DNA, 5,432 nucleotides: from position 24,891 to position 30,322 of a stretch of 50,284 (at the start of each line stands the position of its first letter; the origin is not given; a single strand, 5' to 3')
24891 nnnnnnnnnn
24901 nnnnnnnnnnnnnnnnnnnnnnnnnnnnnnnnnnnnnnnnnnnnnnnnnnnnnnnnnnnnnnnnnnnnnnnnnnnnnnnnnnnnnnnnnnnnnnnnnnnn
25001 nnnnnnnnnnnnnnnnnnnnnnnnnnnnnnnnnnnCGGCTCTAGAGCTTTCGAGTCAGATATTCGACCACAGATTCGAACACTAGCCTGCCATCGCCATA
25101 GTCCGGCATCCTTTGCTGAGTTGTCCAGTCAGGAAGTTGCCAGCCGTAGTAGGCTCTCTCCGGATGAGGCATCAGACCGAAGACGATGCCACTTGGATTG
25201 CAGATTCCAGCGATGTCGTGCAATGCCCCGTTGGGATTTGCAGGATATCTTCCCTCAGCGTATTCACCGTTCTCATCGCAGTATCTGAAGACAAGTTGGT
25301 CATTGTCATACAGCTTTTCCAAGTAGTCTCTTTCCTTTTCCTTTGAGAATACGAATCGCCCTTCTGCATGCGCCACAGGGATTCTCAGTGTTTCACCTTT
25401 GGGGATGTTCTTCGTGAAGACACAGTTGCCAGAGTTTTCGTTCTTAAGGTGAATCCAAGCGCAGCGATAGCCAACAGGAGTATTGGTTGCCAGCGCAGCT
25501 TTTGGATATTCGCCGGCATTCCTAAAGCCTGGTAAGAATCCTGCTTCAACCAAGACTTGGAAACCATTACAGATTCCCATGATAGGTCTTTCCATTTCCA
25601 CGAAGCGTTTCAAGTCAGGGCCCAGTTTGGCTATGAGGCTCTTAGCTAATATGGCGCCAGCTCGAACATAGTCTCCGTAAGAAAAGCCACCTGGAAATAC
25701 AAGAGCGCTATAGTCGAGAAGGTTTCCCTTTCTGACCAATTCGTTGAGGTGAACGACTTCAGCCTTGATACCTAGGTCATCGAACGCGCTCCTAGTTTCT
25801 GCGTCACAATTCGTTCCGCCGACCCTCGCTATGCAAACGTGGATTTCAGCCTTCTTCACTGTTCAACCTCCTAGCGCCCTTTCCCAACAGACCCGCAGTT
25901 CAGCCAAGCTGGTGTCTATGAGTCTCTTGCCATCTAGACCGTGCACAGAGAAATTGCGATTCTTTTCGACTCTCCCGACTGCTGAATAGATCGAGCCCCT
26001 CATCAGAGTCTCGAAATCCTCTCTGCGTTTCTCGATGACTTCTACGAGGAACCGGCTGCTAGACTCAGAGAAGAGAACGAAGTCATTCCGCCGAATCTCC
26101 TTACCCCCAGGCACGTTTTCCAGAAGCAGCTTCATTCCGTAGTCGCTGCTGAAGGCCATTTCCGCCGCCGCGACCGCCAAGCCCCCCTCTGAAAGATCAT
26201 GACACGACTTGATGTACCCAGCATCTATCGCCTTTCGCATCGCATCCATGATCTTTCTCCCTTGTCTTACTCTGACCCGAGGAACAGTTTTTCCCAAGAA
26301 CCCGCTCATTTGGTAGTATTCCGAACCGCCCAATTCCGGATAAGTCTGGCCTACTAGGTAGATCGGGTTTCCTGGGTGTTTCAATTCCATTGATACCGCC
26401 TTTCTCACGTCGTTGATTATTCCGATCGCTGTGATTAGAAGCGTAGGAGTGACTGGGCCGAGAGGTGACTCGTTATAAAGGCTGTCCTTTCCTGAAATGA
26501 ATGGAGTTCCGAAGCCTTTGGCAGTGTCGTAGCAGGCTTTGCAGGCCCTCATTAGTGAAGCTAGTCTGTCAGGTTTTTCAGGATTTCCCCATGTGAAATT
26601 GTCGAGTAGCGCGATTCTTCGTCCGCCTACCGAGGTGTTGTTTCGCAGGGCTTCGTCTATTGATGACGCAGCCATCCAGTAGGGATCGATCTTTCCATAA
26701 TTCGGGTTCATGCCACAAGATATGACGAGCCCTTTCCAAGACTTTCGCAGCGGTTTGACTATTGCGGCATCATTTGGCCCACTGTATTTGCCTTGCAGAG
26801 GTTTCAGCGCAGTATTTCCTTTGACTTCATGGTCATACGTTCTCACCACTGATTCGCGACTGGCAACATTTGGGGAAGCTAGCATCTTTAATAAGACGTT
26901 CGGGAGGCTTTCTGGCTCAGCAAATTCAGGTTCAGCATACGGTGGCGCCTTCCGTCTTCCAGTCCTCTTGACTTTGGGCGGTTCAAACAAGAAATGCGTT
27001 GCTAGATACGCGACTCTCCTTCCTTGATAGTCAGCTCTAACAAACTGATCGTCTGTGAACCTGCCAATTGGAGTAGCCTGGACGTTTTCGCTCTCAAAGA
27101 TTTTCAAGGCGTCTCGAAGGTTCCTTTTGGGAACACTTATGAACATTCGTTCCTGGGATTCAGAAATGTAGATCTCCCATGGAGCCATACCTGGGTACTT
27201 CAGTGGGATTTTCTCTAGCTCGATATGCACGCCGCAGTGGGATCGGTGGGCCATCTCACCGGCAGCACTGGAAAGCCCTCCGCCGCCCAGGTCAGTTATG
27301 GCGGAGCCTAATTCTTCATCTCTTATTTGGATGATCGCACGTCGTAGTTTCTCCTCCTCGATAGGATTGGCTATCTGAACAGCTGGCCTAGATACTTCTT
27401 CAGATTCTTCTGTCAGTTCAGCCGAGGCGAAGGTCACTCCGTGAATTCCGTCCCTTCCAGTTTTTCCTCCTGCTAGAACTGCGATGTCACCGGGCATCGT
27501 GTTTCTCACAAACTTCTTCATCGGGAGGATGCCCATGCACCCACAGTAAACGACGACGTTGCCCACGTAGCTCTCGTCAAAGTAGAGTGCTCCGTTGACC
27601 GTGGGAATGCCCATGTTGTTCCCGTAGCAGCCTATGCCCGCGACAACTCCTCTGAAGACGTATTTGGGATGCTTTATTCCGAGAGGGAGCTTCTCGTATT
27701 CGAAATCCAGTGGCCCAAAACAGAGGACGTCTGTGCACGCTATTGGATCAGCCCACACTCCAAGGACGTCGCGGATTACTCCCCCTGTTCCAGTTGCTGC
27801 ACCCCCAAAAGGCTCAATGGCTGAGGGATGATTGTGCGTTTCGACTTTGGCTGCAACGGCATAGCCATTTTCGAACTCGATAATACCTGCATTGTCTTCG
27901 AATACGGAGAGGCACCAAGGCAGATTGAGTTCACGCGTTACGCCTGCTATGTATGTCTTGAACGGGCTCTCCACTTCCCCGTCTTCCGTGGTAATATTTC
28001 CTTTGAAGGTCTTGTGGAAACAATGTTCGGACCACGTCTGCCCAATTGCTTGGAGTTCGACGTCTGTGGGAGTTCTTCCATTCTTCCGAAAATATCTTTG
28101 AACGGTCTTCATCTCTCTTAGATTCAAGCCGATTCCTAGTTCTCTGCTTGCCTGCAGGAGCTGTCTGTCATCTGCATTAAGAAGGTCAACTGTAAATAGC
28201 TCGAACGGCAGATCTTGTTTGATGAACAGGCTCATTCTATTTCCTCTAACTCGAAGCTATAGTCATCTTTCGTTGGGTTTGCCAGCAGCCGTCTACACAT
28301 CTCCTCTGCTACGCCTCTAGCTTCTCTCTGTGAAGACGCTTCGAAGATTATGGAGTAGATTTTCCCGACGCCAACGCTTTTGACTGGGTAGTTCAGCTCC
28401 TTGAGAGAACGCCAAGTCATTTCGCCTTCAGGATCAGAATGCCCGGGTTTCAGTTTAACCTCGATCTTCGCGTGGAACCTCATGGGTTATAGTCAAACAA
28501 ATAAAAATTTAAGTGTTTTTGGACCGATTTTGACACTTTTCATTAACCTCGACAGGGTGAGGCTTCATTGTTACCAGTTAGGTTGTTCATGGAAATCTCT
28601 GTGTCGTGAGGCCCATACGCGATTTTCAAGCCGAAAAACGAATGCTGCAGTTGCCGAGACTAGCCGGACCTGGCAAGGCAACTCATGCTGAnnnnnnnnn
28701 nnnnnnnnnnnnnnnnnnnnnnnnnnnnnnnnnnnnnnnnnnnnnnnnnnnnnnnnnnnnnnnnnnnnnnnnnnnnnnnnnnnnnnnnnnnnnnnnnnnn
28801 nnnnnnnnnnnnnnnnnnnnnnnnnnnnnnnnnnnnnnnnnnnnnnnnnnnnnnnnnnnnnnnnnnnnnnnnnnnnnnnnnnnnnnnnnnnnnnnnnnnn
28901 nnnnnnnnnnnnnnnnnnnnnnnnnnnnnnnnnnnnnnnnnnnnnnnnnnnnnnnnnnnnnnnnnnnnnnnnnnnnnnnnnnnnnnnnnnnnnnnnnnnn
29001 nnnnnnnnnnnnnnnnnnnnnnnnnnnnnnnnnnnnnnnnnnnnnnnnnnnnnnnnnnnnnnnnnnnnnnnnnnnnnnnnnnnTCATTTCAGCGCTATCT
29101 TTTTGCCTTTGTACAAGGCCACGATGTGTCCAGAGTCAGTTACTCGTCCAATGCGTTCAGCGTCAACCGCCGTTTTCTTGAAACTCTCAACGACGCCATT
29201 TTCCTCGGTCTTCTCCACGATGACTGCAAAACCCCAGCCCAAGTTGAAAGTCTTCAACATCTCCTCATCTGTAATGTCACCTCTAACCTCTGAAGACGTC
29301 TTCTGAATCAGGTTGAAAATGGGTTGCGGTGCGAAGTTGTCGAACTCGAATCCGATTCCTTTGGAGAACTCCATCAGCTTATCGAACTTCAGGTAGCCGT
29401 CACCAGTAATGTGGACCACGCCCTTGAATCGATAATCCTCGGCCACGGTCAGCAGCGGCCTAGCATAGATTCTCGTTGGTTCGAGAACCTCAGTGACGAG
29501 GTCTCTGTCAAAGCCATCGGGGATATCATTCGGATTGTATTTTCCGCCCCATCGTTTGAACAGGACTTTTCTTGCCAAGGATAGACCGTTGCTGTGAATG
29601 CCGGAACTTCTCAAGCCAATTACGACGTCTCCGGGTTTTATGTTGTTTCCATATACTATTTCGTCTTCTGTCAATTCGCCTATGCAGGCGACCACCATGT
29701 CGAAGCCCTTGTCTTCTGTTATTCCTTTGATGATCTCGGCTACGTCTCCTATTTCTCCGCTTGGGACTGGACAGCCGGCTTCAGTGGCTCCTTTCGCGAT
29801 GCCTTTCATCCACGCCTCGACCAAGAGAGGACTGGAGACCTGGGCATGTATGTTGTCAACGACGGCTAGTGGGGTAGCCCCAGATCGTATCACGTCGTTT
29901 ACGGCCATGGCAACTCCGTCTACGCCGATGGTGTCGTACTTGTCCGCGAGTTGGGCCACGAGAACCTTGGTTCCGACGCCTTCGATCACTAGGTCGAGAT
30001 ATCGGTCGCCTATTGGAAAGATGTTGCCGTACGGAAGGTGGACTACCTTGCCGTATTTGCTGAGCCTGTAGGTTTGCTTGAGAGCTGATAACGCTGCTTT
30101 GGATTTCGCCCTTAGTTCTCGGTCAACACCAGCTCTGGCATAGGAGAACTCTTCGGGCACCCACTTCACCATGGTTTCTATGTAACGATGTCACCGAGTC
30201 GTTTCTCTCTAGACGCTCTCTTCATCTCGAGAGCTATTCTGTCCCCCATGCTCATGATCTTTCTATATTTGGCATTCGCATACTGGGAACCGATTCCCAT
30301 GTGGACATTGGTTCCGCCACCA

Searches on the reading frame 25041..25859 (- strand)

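Call 67: search_protein_families(library=pfam, proteins=[window:25041-25859:-])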
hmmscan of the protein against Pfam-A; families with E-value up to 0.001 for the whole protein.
window:25041-25859:- (272 aa): 4 families
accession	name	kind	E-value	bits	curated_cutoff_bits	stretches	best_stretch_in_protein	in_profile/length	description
PF13507.12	GATase_5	-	1.9e-64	217.7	27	1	7-267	3-259/260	CobB/CobQ-like glutamine amidotransferase domain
PF01965.30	DJ-1_PfpI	-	5.8e-06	26.7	26.6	1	44-115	56-119/165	DJ-1/PfpI family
PF00117.34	GATase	-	0.00013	22.1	22.8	1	25-106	16-88/190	Glutamine amidotransferase class-I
PF07685.20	GATase_3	-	0.00049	20.2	27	1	45-105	35-90/196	CobB/CobQ-like glutamine amidotransferase domain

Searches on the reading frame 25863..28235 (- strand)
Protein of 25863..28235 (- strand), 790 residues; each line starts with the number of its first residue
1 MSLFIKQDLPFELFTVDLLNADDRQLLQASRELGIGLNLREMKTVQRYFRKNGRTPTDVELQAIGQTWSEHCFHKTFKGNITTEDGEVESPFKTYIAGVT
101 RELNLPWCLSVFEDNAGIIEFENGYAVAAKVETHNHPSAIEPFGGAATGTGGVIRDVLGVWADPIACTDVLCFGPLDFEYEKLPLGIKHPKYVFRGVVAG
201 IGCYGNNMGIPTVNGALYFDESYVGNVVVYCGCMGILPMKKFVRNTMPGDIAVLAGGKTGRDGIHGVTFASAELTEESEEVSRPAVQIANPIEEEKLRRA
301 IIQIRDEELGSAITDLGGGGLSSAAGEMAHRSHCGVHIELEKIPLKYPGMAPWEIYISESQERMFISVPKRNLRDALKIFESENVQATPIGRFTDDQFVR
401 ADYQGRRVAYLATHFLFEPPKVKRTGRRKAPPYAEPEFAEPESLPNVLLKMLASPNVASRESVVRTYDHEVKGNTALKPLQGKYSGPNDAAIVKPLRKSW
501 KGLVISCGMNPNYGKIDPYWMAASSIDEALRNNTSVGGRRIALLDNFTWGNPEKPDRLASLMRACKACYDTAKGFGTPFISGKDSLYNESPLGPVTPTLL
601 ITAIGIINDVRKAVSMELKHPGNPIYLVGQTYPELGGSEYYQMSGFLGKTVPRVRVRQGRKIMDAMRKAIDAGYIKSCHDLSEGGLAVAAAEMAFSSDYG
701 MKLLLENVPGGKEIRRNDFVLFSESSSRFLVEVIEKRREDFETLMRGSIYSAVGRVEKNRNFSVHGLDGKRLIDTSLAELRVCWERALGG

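Call 67: search_protein_families(library=pfam, proteins=[window:25863-28235:-])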
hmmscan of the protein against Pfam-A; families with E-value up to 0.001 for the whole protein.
window:25863-28235:- (790 aa): 3 families
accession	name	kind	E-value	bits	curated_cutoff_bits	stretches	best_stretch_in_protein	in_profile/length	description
PF02769.27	AIRS_C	-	7e-55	185.9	23.1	2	248-400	2-152/156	AIR synthase related protein, C-terminal domain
PF00586.29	AIRS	-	2.8e-31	108.7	24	2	114-236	2-111/112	AIR synthase related protein, N-terminal domain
PF18072.6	FGAR-AT_linker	-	2.6e-17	63.5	26.6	1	27-75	2-50/50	Formylglycinamide ribonucleotide amidotransferase linker domain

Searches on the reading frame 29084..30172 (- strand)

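Call 67: search_protein_families(library=pfam, proteins=[window:29084-30172:-])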
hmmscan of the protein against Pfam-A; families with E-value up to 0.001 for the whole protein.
window:29084-30172:- (362 aa): 2 families
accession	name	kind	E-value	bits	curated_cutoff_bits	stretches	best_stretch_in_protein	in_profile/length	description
PF02769.27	AIRS_C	-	7.9e-22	78.5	23.1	1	179-353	1-154/156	AIR synthase related protein, C-terminal domain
PF00586.29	AIRS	-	2.5e-14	54.1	24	1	61-166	17-111/112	AIR synthase related protein, N-terminal domain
